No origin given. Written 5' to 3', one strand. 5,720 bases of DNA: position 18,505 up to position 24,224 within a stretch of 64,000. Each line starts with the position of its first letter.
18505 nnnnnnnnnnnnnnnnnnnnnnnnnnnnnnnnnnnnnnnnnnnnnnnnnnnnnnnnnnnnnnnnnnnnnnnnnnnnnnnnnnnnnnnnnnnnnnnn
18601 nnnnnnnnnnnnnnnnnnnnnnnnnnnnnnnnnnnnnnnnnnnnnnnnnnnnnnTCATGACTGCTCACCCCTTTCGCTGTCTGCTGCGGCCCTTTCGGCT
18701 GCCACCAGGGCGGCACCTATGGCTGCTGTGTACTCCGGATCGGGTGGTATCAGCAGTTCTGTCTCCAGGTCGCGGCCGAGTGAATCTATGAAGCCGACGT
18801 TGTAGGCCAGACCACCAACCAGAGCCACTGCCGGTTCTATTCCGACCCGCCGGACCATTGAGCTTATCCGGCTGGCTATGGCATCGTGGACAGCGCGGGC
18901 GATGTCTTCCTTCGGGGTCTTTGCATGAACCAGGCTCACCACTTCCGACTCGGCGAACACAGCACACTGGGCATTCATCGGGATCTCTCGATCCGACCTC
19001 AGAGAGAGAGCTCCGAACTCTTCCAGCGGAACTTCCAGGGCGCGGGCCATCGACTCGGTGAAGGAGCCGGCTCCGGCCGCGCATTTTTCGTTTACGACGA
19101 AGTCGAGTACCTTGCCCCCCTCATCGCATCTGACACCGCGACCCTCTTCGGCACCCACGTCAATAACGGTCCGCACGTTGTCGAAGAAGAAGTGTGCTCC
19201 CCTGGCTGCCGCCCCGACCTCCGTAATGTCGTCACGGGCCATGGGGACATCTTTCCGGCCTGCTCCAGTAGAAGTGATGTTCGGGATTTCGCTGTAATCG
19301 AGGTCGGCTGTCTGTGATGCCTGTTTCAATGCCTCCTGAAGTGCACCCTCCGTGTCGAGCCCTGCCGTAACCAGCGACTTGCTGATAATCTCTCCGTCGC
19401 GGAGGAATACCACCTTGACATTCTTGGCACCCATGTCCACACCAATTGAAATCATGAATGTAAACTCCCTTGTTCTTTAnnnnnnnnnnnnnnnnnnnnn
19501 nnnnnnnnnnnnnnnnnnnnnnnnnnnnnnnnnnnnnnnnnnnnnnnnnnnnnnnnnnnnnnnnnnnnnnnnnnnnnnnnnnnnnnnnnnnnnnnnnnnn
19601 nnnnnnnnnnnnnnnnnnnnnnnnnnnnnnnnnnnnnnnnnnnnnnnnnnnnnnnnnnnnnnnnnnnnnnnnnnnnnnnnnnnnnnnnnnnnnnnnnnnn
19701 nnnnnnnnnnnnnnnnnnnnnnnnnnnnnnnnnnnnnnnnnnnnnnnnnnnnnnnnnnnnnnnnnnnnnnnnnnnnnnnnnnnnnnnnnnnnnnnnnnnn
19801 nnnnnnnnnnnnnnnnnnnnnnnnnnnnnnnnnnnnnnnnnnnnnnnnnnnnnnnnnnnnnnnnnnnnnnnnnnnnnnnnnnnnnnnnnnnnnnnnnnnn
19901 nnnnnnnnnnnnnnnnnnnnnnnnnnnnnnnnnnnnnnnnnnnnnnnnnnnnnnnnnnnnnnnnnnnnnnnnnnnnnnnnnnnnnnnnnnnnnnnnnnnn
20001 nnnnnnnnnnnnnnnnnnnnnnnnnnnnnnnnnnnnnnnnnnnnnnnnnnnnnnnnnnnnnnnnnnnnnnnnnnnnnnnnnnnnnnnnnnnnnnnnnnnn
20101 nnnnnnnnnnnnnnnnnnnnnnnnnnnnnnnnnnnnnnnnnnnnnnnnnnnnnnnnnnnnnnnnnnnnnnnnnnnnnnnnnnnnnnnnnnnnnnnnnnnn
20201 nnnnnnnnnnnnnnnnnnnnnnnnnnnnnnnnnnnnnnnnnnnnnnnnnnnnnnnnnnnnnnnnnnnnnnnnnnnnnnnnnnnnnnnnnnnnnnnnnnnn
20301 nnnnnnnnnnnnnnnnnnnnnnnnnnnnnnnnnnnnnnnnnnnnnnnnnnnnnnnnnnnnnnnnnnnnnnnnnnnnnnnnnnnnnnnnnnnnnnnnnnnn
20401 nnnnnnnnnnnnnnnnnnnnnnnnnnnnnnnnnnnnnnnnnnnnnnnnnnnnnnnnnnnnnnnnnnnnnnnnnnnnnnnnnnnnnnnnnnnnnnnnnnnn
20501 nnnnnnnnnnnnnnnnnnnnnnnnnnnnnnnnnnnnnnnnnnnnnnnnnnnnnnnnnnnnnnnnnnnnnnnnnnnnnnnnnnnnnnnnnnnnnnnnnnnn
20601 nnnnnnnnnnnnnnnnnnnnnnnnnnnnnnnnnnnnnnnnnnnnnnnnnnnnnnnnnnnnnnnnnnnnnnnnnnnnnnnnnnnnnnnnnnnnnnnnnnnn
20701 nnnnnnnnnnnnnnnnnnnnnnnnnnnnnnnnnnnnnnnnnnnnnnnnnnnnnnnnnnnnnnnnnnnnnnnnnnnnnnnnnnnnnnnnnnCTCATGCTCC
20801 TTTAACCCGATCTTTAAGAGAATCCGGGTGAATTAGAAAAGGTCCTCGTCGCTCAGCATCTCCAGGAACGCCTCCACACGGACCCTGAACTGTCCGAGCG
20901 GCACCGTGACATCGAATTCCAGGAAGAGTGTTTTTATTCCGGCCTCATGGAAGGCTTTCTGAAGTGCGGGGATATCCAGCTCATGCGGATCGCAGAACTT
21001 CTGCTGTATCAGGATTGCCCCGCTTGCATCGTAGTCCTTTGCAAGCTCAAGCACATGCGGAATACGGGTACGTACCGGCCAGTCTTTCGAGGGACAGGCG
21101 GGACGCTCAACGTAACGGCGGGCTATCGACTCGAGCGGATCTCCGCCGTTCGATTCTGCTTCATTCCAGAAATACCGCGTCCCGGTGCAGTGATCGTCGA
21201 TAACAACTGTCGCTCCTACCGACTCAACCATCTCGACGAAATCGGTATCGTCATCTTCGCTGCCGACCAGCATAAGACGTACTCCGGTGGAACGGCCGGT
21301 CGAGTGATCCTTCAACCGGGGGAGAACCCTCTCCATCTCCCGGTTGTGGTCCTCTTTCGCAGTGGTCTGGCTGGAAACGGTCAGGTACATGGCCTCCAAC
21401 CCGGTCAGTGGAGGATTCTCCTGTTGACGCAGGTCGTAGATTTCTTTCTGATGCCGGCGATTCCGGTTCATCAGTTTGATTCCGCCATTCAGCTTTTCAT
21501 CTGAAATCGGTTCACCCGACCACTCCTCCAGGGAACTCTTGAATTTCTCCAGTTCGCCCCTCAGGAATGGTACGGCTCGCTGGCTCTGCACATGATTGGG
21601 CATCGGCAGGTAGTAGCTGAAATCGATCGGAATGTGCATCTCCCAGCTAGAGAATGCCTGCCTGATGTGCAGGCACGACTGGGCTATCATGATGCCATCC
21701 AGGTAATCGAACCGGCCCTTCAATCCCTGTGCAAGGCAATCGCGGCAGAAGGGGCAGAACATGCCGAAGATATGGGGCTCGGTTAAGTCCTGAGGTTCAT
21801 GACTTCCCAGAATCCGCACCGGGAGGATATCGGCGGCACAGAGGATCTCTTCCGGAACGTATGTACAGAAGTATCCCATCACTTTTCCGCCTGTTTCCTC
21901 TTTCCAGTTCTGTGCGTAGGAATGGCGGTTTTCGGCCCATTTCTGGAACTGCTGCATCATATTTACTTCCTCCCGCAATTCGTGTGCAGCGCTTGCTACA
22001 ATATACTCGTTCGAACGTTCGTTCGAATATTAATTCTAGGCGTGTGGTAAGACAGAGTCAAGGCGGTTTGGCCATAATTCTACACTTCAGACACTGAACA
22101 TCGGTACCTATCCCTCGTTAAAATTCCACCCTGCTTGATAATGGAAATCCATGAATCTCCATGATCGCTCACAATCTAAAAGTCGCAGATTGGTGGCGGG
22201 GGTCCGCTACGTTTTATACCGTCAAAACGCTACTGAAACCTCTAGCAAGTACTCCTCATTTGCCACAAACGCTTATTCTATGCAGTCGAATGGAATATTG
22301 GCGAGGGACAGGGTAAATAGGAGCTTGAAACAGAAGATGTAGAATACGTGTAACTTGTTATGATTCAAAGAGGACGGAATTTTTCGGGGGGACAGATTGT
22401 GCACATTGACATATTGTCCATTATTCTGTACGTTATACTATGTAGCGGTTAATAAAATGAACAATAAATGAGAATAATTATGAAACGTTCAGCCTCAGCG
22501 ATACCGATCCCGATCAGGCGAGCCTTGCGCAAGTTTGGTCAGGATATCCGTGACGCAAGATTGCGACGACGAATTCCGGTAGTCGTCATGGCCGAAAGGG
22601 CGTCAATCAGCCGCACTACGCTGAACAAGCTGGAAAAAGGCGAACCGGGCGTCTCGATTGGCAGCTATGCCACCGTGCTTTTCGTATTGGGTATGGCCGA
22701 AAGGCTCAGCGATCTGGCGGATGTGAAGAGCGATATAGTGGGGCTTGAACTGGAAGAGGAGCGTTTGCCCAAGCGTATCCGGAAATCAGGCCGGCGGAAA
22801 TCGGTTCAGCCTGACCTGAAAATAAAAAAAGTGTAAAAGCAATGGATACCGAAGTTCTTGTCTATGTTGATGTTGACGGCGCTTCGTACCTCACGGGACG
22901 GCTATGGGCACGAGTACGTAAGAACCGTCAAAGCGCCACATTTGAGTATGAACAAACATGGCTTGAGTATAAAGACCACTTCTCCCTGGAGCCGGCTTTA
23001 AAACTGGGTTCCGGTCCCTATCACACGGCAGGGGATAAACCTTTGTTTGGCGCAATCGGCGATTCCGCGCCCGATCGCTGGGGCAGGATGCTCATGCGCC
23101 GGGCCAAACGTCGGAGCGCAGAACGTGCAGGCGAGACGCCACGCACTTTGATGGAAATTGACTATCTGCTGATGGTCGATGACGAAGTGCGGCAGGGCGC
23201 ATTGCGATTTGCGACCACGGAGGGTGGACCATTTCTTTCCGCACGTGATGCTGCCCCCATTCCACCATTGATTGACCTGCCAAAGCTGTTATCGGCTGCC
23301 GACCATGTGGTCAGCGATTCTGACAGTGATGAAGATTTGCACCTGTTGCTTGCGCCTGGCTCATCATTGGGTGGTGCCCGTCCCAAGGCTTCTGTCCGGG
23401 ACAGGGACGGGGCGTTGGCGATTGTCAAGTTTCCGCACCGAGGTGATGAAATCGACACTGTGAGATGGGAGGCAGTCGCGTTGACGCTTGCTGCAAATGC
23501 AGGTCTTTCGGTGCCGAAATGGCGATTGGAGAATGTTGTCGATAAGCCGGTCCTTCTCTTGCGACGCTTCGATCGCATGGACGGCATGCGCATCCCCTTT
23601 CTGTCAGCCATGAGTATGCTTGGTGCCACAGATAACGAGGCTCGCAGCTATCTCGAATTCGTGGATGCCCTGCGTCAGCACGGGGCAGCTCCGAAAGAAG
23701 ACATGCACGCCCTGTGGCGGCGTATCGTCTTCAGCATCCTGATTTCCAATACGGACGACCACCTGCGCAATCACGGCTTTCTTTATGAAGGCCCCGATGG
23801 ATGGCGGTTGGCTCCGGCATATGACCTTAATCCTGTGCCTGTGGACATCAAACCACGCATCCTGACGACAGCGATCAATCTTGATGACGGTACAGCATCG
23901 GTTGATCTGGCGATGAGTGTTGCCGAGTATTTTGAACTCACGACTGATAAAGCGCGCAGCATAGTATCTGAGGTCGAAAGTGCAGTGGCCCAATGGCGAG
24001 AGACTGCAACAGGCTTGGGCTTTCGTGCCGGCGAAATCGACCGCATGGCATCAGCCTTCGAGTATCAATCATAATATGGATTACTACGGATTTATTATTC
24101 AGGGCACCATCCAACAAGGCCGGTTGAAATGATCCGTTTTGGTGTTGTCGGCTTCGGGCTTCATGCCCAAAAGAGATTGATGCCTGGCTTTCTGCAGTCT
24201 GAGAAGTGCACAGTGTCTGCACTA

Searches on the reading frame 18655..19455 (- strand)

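Call 5: search_protein_families(library=pfam, proteins=[window:18655-19455:-])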
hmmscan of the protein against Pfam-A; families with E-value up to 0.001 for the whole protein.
window:18655-19455:- (266 aa): 1 family
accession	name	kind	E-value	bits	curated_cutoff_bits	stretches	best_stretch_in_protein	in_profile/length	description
PF01869.26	BcrAD_BadFG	-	1.8e-46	159.3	31.5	1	4-252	1-271/271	BadF/BadG/BcrA/BcrD ATPase family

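Call 6: search_protein_families(library=ncbifam, proteins=[window:18655-19455:-], max_evalue=0.00001)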
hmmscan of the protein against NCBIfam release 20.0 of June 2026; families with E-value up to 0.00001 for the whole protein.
window:18655-19455:- (266 aa): 5 families
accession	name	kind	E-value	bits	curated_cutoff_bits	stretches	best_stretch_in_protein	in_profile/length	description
TIGR00241.1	CoA_E_activ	domain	5.8e-64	216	125.4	1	2-251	1-248/248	acyl-CoA dehydratase activase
TIGR03192.1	benz_CoA_bzdQ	equivalog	1.1e-39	136.7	380.2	1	2-250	33-284/293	benzoyl-CoA reductase, bzd-type, subunit Q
TIGR02261.1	benz_CoA_red_D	equivalog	9.6e-33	113.5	312.85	1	2-250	2-260/262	benzoyl-CoA reductase subunit D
TIGR02259.1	benz_CoA_red_A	equivalog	8.2e-31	107.2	578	1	30-249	207-429/432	benzoyl-CoA reductase subunit A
TIGR03286.1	methan_mark_15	hypoth_equivalog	5.7e-28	98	455.75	1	2-253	145-402/404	methanogenesis marker 15 protein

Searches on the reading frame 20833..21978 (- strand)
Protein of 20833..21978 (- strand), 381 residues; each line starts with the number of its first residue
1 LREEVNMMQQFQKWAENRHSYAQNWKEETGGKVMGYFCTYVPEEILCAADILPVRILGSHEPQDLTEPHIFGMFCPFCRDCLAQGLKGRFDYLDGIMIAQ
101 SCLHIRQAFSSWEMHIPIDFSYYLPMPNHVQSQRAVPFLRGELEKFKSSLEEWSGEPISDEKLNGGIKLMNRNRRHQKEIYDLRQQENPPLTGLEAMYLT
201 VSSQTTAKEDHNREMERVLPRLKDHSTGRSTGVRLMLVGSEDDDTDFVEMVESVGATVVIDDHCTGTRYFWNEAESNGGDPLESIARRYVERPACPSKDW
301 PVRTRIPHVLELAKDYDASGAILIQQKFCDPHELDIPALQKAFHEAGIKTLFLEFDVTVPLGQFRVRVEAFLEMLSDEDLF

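Call 5: search_protein_families(library=pfam, proteins=[window:20833-21978:-])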
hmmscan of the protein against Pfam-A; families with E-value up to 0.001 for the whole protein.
window:20833-21978:- (381 aa): 1 family
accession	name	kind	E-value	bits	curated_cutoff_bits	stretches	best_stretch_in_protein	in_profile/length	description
PF06050.19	HGD-D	-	5.3e-86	289.7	28.4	1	38-375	1-342/342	2-hydroxyglutaryl-CoA dehydratase, D-component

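Call 6: search_protein_families(library=ncbifam, proteins=[window:20833-21978:-], max_evalue=0.00001)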
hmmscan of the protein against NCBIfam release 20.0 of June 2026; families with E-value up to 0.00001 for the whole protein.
window:20833-21978:- (381 aa): 4 families
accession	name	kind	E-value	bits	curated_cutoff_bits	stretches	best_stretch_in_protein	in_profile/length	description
TIGR03190.1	benz_CoA_bzdN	equivalog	4.7e-146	486.4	453.8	1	7-381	3-377/377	benzoyl-CoA reductase, bzd-type, subunit N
NF040772.1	double_cubane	equivalog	5e-53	180.5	350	1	12-375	2-372/372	double-cubane-cluster-containing anaerobic reductase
NF052456.1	HyiscapDhHadC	equivalog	4.2e-51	174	700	1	6-375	3-372/372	(R)-2-hydroxyisocaproyl-CoA dehydratase subunit beta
TIGR02263.1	benz_CoA_red_C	equivalog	5.5e-38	130.9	421.15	1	20-352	18-356/380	benzoyl-CoA reductase subunit C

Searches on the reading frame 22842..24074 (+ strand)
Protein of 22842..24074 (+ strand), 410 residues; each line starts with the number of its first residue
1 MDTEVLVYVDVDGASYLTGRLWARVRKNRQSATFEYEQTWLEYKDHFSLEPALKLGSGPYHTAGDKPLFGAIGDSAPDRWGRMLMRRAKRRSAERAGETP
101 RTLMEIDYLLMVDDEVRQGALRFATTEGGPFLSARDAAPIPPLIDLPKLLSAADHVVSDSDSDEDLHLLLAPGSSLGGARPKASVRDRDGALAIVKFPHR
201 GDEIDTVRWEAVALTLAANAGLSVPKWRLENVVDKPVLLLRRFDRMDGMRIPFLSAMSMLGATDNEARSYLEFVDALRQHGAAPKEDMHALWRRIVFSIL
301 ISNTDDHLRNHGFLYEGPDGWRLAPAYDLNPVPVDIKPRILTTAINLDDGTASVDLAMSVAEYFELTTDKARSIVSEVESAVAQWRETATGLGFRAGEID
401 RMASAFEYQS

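Call 5: search_protein_families(library=pfam, proteins=[window:22842-24074:+])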
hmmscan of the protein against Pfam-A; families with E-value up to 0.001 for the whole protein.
window:22842-24074:+ (410 aa): 2 families
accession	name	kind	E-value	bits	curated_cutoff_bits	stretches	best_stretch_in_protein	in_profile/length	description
PF07804.18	HipA_C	-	4.9e-49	167.3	30.5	1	174-385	1-213/213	HipA-like C-terminal domain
PF13657.11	Couple_hipA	-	7.8e-05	23.6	22.5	1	18-90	6-75/99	HipA N-terminal domain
